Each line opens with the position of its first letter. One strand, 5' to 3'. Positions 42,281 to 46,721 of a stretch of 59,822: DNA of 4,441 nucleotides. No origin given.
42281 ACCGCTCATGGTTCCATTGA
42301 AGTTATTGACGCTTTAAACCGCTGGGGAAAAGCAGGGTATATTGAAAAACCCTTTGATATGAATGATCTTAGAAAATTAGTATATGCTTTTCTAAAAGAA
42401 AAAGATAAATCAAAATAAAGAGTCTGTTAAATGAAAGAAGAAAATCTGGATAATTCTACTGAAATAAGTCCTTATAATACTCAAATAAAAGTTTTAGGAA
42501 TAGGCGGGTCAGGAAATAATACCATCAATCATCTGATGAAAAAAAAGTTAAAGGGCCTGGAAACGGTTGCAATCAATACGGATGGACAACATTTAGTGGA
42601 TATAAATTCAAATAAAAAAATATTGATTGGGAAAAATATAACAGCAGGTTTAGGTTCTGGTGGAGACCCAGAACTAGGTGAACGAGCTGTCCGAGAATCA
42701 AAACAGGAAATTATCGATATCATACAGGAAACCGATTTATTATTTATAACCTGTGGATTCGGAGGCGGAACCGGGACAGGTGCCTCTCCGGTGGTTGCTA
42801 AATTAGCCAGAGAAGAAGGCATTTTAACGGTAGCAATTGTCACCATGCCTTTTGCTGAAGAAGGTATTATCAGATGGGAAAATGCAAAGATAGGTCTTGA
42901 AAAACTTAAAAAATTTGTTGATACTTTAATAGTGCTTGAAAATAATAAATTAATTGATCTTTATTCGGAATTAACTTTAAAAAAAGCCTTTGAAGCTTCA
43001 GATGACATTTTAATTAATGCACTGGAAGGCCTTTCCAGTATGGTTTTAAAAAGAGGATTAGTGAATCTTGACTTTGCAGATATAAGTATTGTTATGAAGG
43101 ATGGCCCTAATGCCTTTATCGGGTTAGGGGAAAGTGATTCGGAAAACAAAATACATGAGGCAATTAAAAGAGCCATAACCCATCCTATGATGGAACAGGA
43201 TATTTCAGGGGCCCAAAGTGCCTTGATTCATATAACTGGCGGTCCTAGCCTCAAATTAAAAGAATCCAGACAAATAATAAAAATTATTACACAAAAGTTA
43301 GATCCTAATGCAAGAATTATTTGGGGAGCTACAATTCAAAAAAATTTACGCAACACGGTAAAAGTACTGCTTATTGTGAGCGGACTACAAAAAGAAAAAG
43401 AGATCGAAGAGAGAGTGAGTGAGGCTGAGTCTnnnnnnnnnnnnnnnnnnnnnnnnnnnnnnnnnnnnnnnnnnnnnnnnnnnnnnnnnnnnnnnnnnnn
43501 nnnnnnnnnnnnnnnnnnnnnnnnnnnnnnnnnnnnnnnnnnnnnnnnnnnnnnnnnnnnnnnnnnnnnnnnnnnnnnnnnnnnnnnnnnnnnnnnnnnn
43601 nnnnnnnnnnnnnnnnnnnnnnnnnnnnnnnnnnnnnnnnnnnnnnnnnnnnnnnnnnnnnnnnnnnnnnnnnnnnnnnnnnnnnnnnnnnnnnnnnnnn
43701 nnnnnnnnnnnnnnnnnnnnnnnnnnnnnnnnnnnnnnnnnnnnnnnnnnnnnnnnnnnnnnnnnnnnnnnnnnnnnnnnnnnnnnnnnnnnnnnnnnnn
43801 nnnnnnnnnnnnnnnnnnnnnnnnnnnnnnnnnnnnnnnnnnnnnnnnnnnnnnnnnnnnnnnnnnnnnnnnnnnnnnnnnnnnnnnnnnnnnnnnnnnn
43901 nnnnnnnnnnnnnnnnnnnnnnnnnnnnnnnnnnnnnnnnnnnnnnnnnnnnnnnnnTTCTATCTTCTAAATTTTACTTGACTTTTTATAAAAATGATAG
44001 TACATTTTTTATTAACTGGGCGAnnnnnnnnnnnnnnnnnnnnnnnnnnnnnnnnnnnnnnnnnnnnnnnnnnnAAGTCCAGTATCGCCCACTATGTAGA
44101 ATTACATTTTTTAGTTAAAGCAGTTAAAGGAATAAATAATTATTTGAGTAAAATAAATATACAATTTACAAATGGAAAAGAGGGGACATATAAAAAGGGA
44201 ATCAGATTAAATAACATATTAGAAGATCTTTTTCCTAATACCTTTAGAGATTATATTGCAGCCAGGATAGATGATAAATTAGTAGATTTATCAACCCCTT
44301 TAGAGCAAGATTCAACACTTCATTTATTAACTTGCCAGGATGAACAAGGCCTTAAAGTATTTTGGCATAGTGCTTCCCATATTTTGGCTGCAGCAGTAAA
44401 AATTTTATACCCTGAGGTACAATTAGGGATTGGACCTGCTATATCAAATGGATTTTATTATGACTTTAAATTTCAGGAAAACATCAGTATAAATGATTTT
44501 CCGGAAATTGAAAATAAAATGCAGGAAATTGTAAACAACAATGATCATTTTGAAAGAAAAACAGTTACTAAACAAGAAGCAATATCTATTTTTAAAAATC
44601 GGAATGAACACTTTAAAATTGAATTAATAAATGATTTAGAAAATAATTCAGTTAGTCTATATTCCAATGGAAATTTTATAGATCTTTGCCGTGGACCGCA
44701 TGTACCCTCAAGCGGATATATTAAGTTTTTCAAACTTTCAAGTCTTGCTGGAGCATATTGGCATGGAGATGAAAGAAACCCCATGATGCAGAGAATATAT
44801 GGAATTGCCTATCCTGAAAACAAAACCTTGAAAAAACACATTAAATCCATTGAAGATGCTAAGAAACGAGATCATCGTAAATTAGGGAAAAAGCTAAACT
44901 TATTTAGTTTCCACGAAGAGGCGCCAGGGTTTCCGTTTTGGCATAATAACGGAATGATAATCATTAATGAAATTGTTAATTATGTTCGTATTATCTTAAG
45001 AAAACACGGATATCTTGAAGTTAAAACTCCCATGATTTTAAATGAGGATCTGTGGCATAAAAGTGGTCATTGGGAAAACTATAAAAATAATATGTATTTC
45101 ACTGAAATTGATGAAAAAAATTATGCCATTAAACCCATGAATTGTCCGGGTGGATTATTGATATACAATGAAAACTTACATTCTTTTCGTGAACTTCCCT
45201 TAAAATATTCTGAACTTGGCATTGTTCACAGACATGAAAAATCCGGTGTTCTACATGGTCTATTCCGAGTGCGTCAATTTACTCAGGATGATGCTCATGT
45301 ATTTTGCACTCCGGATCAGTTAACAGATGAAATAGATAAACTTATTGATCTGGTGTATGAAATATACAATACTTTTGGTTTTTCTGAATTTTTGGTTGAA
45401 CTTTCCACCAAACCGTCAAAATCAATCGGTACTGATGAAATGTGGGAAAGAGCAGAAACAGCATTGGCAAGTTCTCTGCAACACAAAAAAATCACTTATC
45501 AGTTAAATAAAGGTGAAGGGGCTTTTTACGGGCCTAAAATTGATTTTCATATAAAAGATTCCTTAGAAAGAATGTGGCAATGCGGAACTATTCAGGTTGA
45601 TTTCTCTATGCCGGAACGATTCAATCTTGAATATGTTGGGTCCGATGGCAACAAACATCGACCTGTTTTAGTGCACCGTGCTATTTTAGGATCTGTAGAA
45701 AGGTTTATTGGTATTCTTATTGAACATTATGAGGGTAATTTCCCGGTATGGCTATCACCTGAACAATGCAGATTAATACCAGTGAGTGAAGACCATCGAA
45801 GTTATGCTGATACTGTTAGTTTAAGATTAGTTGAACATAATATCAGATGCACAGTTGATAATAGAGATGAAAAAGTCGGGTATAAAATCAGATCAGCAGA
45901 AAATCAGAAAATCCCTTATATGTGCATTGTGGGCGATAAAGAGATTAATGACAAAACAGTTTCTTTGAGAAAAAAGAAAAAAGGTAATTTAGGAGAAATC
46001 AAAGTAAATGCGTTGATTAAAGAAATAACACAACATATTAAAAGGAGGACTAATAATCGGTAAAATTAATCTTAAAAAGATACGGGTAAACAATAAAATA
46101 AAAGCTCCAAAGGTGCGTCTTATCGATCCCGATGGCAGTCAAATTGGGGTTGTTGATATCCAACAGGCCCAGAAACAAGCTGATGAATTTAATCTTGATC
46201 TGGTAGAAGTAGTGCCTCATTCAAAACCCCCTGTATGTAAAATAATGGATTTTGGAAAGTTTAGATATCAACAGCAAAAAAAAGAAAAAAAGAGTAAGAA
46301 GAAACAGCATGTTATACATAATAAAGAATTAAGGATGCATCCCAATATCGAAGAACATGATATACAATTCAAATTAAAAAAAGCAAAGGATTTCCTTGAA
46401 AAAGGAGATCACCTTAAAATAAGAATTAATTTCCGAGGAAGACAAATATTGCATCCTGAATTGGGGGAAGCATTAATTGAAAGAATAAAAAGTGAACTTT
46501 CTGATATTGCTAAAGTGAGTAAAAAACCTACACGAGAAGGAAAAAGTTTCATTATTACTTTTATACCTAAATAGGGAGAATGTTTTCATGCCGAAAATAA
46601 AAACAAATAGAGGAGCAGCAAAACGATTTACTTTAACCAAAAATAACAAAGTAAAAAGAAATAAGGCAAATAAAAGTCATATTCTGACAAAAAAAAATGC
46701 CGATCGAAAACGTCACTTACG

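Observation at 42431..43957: FtsZ-family GTPase fused to a CheA-P1-like histidine phosphotransfer (HPt) domain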

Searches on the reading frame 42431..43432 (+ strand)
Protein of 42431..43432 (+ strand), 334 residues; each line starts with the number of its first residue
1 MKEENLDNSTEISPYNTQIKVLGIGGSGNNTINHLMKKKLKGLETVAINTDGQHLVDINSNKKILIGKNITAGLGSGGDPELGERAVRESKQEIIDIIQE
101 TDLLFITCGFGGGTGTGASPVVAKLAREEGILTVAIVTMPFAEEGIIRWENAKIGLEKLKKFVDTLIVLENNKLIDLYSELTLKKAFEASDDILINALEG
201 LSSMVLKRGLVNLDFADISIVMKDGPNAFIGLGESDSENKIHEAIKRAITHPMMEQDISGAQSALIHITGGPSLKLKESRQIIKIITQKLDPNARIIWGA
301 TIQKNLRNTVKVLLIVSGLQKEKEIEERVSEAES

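Call 19: search_solved_structures(query=window:42431-43432:+, max_evalue=1e-30, show_alignments=1)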
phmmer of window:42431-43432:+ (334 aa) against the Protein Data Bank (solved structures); distinct sequences matched with E-value up to 1e-30: 49.
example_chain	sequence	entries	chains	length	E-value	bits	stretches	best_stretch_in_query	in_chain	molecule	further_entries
1w58_1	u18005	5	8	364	3.4e-104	351.6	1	16-325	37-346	CELL DIVISION PROTEIN FTSZ HOMOLOG 1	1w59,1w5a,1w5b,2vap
1fsz_A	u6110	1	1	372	3.7e-104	351.5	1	16-325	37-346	FTSZ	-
1w5e_A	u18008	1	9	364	6.3e-103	347.4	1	16-325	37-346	FTSZ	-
9v7v_A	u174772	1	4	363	5.5e-89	301.7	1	15-327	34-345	Cell division protein FtsZ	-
3wgj_A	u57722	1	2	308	3.9e-79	269.3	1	18-319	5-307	Cell division protein FtsZ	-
4m8i_A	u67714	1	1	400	6.1e-79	268.7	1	18-324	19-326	Cell division protein FtsZ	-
3vo8_A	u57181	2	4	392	1.5e-78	267.4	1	18-321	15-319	Cell division protein FtsZ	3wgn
4dxd_A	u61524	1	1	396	1.5e-78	267.3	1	18-321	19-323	Cell division protein FtsZ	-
7ohh_A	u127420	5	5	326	1.9e-78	267.1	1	17-319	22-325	Cell division protein FtsZ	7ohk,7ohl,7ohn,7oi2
7ojz_A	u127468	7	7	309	2.8e-78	266.5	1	18-319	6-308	Cell division protein FtsZ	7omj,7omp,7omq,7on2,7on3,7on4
6rvm_A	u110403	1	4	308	3.1e-78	266.4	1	18-319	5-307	Cell division protein FtsZ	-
3vo9_A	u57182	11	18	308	3.4e-78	266.2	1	18-319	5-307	Cell division protein FtsZ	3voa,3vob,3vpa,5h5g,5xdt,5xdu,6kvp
6rvn_A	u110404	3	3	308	3.9e-78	266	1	18-318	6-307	Cell division protein FtsZ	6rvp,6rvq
5mn4_A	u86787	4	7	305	4.1e-78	265.9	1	19-319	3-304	Cell division protein FtsZ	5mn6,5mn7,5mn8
6yd1_A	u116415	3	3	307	4.7e-78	265.8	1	18-318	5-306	Cell division protein FtsZ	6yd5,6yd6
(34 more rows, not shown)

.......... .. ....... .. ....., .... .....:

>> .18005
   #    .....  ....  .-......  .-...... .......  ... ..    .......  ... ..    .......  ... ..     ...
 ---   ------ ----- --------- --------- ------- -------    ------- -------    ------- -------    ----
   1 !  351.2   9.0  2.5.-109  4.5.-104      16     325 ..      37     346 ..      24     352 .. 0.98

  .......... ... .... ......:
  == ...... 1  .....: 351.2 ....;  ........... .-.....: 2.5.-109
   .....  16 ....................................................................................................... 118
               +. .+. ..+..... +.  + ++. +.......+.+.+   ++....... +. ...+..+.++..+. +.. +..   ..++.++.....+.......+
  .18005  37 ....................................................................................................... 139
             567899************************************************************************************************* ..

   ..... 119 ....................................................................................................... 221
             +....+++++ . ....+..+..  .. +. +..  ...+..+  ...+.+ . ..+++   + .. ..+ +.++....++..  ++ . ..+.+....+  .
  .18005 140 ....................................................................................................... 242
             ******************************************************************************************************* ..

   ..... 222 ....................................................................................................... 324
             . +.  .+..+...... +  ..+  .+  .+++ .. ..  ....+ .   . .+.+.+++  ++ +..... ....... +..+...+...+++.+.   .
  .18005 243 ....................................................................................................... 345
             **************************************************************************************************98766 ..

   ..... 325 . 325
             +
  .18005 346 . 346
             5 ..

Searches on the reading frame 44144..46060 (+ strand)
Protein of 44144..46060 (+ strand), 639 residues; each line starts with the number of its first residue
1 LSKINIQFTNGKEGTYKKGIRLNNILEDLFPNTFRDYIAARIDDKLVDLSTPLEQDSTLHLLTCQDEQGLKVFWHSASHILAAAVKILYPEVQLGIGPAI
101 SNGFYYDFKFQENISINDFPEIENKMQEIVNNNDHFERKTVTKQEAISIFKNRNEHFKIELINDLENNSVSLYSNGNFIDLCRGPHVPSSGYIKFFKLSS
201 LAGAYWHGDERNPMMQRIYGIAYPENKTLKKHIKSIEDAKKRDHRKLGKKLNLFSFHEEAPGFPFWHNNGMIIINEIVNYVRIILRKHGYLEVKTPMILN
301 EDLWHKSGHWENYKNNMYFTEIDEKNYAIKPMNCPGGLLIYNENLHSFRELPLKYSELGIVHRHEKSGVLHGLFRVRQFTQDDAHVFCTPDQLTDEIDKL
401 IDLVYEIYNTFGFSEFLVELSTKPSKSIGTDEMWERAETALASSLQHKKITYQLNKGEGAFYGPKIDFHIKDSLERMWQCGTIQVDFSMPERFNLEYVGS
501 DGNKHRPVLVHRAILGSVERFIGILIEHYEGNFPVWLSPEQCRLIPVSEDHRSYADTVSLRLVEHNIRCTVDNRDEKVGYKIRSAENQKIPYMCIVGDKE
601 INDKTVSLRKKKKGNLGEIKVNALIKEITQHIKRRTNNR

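Call 3: search_protein_families(library=pfam, proteins=[window:44144-46060:+], max_evalue=0.01)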
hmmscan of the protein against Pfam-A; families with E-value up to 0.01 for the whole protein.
window:44144-46060:+ (639 aa): 4 families
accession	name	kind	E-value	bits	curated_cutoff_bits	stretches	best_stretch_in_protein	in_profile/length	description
PF00587.30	tRNA-synt_2b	-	7.5e-51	173.2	29.3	1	319-529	2-179/179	tRNA synthetase class II core domain (G, H, P, S and T)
PF03129.25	HGTP_anticodon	-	1.8e-20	73.3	21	1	541-630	1-93/94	Anticodon binding domain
PF07973.19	tRNA_SAD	-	1.2e-14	54.4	24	1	170-219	1-44/44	Threonyl and Alanyl tRNA synthetase second additional domain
PF02824.27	TGS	-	0.006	17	22.2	0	36-63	33-60/60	TGS domain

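Call 44: find_homologous_proteins(query=window:44144-46060:+, max_evalue=1e-50)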
Query window:44144-46060:+ (639 aa): 8000 proteins with E <= 1e-50 among 8000 candidates; the best 120 are listed.
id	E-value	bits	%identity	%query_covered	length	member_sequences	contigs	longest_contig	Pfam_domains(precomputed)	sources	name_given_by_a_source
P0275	0.0e+0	1489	100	100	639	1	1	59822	PF03129.26,PF00587.31,PF07973.20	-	-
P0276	0.0e+0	1284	85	100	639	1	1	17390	PF03129.26,PF00587.31,PF07973.20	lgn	-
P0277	0.0e+0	1234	81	100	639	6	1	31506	PF03129.26,PF00587.31,PF07973.20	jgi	-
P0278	0.0e+0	1205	79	100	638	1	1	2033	PF03129.26,PF00587.31,PF07973.20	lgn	-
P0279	0.0e+0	1120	79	92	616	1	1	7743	PF03129.26,PF00587.31,PF07973.20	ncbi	-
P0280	0.0e+0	1060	69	100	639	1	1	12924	PF03129.26,PF00587.31,PF07973.20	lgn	-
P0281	0.0e+0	1056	78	87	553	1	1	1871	PF03129.26,PF00587.31,PF07973.20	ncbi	ncbi:MAG: threonine--tRNA ligase [bacterium]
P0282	1.5e-298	1010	65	99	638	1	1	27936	PF03129.26,PF00587.31,PF07973.20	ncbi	-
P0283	5.4e-298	1008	65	99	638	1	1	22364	PF03129.26,PF00587.31,PF07973.20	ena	-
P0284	1.2e-297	1007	64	99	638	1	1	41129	PF03129.26,PF00587.31,PF07973.20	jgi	-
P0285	4.9e-295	998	64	100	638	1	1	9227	PF03129.26,PF00587.31,PF07973.20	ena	-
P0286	5.3e-294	995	63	99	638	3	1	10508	PF03129.26,PF02824.28,PF00587.31,PF07973.20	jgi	-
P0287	2.3e-291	986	63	99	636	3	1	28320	PF03129.26,PF00587.31,PF07973.20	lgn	-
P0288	3.7e-290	982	63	100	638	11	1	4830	PF03129.26,PF00587.31,PF07973.20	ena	-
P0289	3.1e-289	979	62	100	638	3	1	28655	PF03129.26,PF00587.31,PF07973.20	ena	-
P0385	3.7e-252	856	56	99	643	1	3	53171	PF03129.26,PF02824.28,PF00587.31,PF07973.20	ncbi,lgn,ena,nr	ncbi:threonine--tRNA ligase [candidate division KSB1 bacterium]|nr:threonine--tRNA ligase [candidate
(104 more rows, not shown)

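Call 83: find_encoding_contigs(protein=P0385, flank=10000, max_places=1)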
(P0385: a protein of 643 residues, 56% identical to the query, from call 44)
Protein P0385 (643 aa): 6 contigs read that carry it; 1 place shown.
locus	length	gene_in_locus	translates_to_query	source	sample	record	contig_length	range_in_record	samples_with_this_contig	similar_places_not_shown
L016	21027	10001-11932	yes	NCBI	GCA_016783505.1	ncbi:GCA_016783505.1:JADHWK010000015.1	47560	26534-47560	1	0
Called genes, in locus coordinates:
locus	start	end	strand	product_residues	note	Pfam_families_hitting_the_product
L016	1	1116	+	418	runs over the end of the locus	PF13349:DUF4097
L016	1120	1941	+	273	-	PF13349:DUF4097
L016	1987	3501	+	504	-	PF18939:DUF5686, PF01103:Omp85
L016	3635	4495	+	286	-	PF17115:Toast_rack_N, PF09922:LiaF-like_C (faint)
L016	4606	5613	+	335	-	PF13349:DUF4097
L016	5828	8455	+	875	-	PF06452:CBM9_1 (weak), PF19313:DUF5916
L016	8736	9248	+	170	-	PF11178:DUF2963 (faint)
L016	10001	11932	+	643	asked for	PF02824:TGS, PF07973:tRNA_SAD, PF00587:tRNA-synt_2b, PF03129:HGTP_anticodon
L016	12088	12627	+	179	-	PF05198:IF3_N, PF00707:IF3_C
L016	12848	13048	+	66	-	PF01632:Ribosomal_L35p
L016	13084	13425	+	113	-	PF00453:Ribosomal_L20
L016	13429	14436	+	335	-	PF02912:Phe_tRNA-synt_N, PF01409:tRNA-synt_2d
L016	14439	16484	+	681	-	PF03483:B3_4, PF03484:B5, PF17759:tRNA_synthFbeta, PF03147:FDX-ACB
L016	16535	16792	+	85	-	PF06005:ZapB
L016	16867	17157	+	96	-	PF05164:ZapA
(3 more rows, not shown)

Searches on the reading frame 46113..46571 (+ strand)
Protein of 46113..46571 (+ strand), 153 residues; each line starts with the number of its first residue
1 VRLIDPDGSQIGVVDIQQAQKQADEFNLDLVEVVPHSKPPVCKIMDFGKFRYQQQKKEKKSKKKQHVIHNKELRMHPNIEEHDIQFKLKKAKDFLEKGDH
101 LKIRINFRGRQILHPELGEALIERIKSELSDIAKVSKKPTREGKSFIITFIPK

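Call 3: search_protein_families(library=pfam, proteins=[window:46113-46571:+], max_evalue=0.01)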
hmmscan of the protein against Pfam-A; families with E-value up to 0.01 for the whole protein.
window:46113-46571:+ (153 aa): 2 families
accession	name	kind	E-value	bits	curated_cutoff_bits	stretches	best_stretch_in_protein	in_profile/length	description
PF00707.27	IF3_C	-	9.9e-30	102.8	34.8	1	69-153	2-86/86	Translation initiation factor IF-3, C-terminal domain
PF05198.21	IF3_N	-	2.2e-26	92.2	26.9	1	2-60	11-69/70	Translation initiation factor IF-3, N-terminal domain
